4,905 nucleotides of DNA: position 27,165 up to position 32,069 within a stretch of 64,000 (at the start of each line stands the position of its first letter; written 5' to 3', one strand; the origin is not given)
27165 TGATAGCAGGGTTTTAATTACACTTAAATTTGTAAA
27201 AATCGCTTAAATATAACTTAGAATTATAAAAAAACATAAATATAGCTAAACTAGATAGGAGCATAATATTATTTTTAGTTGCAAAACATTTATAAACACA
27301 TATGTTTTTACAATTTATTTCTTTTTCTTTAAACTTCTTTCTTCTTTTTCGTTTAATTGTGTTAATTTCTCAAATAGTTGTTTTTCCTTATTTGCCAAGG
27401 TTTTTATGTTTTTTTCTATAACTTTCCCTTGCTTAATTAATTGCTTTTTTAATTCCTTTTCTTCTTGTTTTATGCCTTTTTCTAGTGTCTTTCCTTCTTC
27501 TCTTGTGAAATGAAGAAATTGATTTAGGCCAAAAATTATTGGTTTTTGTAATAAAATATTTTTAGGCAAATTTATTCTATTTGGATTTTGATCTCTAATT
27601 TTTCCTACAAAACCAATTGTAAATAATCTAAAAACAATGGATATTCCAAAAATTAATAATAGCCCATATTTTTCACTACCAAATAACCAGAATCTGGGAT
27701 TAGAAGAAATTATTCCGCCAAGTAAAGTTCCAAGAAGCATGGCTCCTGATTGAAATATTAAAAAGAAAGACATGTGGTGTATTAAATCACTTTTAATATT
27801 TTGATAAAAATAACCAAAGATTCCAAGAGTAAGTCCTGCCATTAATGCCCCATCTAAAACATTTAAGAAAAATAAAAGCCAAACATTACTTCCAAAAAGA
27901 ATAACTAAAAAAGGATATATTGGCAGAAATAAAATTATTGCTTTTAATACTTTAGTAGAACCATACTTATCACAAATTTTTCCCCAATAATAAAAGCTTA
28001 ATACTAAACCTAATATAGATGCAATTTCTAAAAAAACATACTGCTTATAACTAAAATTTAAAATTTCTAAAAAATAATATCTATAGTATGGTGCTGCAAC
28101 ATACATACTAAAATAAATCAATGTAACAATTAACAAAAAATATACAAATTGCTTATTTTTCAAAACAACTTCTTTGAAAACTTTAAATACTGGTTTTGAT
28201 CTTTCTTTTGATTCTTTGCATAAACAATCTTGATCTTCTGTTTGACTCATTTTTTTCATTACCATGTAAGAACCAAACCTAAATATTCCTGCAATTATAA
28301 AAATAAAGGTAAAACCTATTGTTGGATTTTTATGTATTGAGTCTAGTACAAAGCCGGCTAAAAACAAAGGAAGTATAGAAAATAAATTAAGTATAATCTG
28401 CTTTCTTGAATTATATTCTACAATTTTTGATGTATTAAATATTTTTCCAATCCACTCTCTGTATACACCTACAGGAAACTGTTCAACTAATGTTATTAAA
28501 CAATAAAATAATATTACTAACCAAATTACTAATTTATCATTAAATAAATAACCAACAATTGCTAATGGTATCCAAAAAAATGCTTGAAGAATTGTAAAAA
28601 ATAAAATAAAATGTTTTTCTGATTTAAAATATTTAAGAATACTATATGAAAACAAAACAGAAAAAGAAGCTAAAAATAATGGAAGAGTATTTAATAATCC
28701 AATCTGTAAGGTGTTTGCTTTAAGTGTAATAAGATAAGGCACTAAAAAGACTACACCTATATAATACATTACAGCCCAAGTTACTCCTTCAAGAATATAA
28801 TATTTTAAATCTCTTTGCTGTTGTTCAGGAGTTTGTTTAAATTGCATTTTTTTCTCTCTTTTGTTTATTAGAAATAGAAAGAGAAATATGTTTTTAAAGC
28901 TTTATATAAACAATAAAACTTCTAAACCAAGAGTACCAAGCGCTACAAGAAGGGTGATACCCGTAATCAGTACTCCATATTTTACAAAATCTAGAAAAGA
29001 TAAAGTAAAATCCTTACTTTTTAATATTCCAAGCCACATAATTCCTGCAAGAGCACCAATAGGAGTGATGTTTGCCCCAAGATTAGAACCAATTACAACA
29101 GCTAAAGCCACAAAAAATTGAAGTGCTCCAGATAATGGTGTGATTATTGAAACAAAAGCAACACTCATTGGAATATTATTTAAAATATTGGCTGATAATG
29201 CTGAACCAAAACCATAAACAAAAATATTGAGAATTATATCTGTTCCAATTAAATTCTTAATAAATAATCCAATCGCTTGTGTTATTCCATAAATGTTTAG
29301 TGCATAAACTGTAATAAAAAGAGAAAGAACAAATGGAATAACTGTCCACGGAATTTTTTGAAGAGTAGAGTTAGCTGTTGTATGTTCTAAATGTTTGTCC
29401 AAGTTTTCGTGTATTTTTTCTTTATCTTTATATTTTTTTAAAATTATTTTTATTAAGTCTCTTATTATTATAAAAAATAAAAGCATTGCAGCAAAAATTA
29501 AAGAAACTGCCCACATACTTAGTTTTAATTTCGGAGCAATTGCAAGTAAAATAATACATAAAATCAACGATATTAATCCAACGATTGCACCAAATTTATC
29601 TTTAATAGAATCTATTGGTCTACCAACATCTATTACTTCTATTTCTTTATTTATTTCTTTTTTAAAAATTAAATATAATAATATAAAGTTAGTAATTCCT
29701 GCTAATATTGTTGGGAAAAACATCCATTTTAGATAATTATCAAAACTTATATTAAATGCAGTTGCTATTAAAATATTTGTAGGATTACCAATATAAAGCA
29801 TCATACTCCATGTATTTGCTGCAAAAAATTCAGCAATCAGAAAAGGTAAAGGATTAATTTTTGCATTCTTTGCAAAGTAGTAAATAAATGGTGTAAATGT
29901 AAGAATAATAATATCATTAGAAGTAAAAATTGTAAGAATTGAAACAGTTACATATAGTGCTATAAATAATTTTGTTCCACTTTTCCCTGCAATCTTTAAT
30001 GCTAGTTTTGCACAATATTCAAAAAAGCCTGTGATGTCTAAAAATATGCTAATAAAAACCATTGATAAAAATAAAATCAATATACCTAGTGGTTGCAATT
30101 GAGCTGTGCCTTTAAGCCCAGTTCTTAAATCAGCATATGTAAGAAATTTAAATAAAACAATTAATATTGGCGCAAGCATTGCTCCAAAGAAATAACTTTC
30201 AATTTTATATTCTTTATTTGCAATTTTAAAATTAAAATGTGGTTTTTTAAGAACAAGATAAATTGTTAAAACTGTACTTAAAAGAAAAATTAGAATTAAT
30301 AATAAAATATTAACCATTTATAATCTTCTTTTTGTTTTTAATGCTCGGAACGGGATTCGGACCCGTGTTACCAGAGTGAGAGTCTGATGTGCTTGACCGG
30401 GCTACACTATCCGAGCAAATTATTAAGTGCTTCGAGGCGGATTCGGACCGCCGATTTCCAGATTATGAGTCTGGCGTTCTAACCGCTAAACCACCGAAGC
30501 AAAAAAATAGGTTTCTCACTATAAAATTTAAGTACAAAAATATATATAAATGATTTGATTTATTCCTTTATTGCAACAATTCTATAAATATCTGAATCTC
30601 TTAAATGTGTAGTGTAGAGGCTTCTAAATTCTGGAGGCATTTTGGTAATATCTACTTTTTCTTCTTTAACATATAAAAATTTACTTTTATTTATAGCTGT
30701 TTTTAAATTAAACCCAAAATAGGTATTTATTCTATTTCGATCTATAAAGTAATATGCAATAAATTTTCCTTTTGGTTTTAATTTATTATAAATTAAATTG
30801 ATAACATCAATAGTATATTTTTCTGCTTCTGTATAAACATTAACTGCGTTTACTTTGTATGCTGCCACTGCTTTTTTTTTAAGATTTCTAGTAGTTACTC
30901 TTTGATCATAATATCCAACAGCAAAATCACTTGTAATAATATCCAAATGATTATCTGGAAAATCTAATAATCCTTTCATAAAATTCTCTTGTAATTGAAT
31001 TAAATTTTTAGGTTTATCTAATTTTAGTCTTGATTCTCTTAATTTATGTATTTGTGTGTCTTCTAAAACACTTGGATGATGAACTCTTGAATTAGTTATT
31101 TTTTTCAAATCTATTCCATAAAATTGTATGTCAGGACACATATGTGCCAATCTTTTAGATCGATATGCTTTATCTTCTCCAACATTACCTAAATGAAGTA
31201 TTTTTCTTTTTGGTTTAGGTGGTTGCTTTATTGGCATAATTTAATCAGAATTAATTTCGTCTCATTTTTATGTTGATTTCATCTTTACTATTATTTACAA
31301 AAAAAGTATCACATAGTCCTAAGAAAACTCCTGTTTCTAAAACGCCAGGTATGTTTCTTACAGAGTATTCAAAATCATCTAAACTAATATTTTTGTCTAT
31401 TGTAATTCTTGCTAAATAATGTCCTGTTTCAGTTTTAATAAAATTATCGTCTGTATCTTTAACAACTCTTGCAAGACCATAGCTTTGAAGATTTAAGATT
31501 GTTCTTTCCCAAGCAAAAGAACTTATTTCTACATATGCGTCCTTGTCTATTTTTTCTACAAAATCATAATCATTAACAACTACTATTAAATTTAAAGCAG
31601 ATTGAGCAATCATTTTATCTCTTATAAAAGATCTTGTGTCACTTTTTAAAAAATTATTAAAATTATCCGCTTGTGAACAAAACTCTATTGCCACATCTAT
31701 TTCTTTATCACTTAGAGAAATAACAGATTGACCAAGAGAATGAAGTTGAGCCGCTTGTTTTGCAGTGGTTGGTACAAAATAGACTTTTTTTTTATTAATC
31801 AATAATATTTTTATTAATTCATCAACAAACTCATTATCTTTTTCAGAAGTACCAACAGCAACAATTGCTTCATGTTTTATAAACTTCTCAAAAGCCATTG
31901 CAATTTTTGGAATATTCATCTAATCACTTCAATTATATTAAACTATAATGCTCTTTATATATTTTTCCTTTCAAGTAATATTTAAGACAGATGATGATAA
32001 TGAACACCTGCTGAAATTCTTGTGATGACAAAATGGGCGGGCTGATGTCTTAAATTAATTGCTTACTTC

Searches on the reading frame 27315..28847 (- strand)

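Call 29: search_protein_families(library=pfam, proteins=[window:27315-28847:-], max_evalue=0.00001)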
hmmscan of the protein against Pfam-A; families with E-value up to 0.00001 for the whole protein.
window:27315-28847:- (510 aa): 3 families
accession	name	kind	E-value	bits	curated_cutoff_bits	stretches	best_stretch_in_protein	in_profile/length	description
PF07690.21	MFS_1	-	8.9e-17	61.5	33.4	2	28-307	13-277/347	Major Facilitator Superfamily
PF13347.12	MFS_2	-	6.6e-11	41.8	27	1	79-338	69-330/427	MFS/sugar transport protein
PF12832.13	MFS_1_like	-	1.4e-07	31.3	25.2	1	34-380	21-361/373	MFS_1 like family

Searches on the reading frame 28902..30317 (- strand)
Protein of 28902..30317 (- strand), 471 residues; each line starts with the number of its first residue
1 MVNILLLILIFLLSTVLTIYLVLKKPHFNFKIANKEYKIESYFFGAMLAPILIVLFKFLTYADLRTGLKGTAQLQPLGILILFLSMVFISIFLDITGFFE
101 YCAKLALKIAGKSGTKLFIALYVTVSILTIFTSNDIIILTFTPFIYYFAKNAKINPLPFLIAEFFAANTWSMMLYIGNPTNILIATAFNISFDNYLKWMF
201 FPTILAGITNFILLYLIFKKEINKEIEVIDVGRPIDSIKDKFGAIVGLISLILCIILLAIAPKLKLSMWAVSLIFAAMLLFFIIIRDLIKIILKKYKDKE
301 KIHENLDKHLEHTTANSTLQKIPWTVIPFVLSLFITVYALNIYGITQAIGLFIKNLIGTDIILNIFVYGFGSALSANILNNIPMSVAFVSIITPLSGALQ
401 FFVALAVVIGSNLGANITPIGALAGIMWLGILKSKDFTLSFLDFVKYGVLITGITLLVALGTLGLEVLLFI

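Call 29: search_protein_families(library=pfam, proteins=[window:28902-30317:-], max_evalue=0.00001)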
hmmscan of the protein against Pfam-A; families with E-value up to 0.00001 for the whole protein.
window:28902-30317:- (471 aa): 2 families
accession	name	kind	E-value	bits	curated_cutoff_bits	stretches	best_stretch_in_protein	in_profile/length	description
PF03600.22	CitMHS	-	4.7e-38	131.6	31.9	1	45-400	14-322/336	Citrate transporter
PF02040.21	ArsB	-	3.8e-32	112.6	22.2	1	81-463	56-419/423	Arsenical pump membrane protein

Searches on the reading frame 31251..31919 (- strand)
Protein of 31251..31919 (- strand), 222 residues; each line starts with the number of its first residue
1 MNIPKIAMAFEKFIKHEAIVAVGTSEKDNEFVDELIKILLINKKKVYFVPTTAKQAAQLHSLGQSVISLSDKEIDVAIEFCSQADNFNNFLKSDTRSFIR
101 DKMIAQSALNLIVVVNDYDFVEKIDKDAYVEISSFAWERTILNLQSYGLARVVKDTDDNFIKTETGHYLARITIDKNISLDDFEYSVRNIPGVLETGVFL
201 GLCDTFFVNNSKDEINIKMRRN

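Call 28: search_protein_families(library=pfam, proteins=[window:31251-31919:-], max_evalue=0.00001)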
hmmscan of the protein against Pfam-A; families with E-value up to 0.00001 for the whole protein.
window:31251-31919:- (222 aa): 1 family
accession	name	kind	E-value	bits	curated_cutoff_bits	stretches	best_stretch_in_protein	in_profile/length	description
PF06026.20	Rib_5-P_isom_A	-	1.9e-24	86.7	26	1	48-211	2-171/173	Ribose 5-phosphate isomerase A (phosphoriboisomerase A)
